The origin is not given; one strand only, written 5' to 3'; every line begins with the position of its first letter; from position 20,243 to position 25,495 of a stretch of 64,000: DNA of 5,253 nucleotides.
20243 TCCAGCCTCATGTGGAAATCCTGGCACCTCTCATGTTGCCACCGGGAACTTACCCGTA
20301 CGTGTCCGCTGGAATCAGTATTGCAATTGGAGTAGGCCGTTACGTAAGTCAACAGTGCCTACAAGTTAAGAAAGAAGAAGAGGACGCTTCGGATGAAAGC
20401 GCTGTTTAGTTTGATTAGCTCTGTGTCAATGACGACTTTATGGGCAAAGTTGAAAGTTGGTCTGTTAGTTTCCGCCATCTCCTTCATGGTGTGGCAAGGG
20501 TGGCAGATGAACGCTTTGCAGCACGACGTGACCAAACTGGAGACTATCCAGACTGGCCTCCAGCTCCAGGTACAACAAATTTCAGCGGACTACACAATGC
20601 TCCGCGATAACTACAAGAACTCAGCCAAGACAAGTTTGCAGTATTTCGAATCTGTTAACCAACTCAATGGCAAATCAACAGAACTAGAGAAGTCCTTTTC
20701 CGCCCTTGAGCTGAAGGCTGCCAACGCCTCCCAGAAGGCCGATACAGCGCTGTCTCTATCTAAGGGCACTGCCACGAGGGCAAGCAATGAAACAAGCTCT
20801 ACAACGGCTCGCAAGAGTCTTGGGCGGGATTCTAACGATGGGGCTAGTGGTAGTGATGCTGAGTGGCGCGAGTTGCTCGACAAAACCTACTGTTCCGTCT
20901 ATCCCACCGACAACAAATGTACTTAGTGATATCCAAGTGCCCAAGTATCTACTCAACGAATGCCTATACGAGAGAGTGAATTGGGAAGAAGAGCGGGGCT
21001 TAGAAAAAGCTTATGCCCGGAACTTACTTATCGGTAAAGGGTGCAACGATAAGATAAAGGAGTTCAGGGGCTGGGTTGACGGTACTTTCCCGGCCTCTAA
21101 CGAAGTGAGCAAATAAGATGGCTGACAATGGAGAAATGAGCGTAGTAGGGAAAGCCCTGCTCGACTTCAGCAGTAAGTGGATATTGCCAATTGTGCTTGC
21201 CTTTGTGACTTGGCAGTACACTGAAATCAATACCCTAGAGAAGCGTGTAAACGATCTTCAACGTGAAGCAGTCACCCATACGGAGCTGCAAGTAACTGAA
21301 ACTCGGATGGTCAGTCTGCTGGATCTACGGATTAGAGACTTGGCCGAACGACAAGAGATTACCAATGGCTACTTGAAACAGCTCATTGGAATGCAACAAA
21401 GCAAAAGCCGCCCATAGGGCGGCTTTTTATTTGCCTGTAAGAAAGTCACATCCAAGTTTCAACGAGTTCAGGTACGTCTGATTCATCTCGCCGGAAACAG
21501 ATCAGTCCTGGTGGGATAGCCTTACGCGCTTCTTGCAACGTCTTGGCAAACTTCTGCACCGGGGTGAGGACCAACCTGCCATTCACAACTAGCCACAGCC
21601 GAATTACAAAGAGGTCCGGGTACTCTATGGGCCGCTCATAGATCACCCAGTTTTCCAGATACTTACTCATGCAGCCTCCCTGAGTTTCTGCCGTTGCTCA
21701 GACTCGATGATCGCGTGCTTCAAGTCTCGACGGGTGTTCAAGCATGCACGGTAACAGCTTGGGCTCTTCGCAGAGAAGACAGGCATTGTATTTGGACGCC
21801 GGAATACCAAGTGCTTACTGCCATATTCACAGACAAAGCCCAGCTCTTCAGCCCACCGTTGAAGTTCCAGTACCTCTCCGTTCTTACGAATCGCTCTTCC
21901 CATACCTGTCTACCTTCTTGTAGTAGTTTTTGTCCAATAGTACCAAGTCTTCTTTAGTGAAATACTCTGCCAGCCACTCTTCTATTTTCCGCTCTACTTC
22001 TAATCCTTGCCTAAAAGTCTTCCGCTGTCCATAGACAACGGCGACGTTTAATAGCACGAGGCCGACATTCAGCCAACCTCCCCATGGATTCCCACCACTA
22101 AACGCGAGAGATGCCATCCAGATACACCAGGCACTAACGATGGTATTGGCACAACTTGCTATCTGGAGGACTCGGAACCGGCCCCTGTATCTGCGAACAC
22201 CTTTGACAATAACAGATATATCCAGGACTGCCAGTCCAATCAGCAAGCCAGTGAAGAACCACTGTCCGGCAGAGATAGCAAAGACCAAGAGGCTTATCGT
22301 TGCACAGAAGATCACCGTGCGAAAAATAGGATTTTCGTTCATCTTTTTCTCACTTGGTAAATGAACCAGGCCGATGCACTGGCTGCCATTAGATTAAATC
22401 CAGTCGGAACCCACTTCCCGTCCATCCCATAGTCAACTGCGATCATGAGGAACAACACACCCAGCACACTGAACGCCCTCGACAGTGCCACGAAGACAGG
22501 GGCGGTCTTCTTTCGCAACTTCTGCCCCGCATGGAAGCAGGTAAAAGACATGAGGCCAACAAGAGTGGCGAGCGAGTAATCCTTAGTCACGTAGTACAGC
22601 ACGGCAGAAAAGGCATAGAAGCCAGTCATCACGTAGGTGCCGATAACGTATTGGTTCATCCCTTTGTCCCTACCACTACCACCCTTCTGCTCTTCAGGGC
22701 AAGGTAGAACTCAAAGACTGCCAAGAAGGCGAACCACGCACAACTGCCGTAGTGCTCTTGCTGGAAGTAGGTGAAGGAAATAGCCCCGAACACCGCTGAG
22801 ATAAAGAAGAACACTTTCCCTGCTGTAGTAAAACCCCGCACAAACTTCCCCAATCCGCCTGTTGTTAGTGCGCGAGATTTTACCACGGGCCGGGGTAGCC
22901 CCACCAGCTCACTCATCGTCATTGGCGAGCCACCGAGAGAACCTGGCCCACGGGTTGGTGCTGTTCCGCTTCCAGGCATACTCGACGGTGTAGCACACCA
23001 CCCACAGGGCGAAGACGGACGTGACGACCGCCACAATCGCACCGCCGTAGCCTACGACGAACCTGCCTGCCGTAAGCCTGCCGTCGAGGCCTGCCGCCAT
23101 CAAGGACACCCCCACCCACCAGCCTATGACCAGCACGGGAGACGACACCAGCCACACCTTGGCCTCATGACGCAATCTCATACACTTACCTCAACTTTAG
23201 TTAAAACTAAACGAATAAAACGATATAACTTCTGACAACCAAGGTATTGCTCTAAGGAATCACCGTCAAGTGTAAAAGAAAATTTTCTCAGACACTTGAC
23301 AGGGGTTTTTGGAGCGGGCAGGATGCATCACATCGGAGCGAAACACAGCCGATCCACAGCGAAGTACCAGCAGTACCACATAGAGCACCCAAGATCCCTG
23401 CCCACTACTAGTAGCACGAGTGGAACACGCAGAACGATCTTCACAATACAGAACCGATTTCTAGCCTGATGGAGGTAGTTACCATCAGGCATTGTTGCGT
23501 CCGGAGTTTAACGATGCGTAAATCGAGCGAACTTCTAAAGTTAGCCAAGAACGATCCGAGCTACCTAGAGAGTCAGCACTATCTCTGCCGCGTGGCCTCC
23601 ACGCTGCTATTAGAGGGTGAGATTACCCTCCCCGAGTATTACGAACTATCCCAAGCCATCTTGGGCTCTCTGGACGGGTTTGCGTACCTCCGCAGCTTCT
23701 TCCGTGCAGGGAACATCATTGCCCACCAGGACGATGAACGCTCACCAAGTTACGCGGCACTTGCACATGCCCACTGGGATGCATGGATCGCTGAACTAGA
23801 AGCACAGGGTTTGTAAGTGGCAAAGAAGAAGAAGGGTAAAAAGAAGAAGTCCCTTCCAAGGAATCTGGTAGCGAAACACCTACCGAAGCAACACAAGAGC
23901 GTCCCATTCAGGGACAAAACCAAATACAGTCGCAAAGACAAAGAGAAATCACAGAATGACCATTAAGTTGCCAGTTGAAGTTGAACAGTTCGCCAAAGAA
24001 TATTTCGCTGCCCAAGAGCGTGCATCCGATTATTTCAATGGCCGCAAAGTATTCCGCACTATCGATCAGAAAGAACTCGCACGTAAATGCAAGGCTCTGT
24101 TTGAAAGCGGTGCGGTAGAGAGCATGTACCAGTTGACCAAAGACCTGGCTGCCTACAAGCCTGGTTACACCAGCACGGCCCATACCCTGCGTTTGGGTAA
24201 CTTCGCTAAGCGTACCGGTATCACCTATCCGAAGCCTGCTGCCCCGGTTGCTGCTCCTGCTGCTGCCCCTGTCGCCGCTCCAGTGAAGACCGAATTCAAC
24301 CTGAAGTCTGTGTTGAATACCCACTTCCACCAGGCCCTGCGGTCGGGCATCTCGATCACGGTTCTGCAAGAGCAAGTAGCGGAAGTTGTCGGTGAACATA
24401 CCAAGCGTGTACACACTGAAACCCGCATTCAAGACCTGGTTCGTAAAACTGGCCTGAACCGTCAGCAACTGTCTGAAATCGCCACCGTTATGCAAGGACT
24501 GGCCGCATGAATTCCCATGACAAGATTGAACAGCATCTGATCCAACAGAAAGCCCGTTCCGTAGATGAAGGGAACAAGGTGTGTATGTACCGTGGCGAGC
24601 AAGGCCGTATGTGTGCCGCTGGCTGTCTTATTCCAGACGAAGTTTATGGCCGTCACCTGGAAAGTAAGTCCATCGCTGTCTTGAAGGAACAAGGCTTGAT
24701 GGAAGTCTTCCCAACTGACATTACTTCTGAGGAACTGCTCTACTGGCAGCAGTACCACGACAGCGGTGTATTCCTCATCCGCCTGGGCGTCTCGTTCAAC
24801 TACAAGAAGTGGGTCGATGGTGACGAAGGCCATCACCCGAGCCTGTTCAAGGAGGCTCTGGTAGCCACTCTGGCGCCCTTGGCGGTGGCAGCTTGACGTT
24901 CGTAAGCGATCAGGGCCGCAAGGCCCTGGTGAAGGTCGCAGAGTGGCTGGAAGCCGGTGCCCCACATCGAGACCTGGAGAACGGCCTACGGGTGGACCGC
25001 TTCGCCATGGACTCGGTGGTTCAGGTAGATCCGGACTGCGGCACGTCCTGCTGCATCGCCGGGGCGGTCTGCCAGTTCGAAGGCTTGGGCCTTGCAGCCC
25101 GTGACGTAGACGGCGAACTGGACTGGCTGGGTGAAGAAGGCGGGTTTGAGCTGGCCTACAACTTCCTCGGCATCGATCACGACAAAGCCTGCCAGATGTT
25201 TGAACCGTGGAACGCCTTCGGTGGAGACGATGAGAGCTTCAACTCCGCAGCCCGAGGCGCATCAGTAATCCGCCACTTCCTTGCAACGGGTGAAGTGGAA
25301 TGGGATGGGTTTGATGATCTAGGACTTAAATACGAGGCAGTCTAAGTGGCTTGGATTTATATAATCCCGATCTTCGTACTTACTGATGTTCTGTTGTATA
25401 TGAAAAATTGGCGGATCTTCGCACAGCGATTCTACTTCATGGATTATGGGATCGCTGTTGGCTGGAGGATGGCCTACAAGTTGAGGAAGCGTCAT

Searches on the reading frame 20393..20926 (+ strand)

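Call 90: search_protein_families(library=pfam, proteins=[window:20393-20926:+], max_evalue=0.01)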
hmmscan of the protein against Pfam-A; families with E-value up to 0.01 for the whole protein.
window:20393-20926:+ (177 aa): 1 family
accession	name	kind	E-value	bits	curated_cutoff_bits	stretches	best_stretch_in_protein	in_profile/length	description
PF24073.1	DUF7365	-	0.0094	16.5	27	0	23-103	19-95/101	Coiled-coil region of unknown function (DUF7365)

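Call 111: search_protein_families(library=phrogs, proteins=[window:20393-20926:+], max_evalue=0.01)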
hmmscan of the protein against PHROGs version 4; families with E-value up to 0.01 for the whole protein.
window:20393-20926:+ (177 aa): 1 family
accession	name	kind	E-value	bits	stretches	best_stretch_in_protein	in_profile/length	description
phrog_6631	-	unknown function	0.0016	19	1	41-148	50-153/251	-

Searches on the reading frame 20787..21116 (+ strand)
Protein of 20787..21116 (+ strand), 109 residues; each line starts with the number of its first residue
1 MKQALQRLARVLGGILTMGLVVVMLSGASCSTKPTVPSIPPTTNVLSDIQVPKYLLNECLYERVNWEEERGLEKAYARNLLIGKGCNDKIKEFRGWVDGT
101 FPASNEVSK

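Call 111: search_protein_families(library=phrogs, proteins=[window:20787-21116:+], max_evalue=0.01)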
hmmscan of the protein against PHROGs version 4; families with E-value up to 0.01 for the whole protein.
window:20787-21116:+ (109 aa): 2 families
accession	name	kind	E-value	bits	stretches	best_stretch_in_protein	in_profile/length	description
phrog_5388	-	lysis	5.7e-05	23.9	1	51-97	2-48/60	Rz-like spanin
phrog_456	-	lysis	0.0011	19.6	1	18-99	14-89/102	Rz-like spanin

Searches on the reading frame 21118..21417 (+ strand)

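Call 111: search_protein_families(library=phrogs, proteins=[window:21118-21417:+], max_evalue=0.01)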
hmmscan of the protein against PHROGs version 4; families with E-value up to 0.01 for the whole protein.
window:21118-21417:+ (99 aa): 1 family
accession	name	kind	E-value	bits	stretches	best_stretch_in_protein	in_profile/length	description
phrog_4172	-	unknown function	1e-17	64.7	1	10-96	10-96/101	-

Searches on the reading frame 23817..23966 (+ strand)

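Call 111: search_protein_families(library=phrogs, proteins=[window:23817-23966:+], max_evalue=0.01)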
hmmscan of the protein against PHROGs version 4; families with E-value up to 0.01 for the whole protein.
window:23817-23966:+ (49 aa): 1 family
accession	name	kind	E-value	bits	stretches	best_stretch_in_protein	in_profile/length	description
phrog_2701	-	unknown function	0.0074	17.3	1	32-46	28-42/46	-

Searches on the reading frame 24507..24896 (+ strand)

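Call 90: search_protein_families(library=pfam, proteins=[window:24507-24896:+], max_evalue=0.01)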
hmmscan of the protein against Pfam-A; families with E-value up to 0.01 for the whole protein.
window:24507-24896:+ (129 aa): 0 families

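Call 111: search_protein_families(library=phrogs, proteins=[window:24507-24896:+], max_evalue=0.01)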
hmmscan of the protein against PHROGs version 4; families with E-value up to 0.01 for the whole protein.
window:24507-24896:+ (129 aa): 2 families
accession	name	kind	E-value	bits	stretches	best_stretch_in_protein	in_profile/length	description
phrog_17693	-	unknown function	2.8e-14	54.1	1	5-76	19-93/259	-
phrog_31716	-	unknown function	7e-05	23.7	1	16-48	32-66/150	-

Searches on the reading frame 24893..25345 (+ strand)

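Call 90: search_protein_families(library=pfam, proteins=[window:24893-25345:+], max_evalue=0.01)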
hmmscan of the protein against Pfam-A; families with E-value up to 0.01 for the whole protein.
window:24893-25345:+ (150 aa): 0 families

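Call 111: search_protein_families(library=phrogs, proteins=[window:24893-25345:+], max_evalue=0.01)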
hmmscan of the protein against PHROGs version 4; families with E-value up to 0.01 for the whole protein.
window:24893-25345:+ (150 aa): 2 families
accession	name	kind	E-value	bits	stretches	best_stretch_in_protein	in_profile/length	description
phrog_13468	-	unknown function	3.7e-36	125.6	1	7-141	2-143/195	-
phrog_889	-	unknown function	6.3e-05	23.6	1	36-107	50-129/162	-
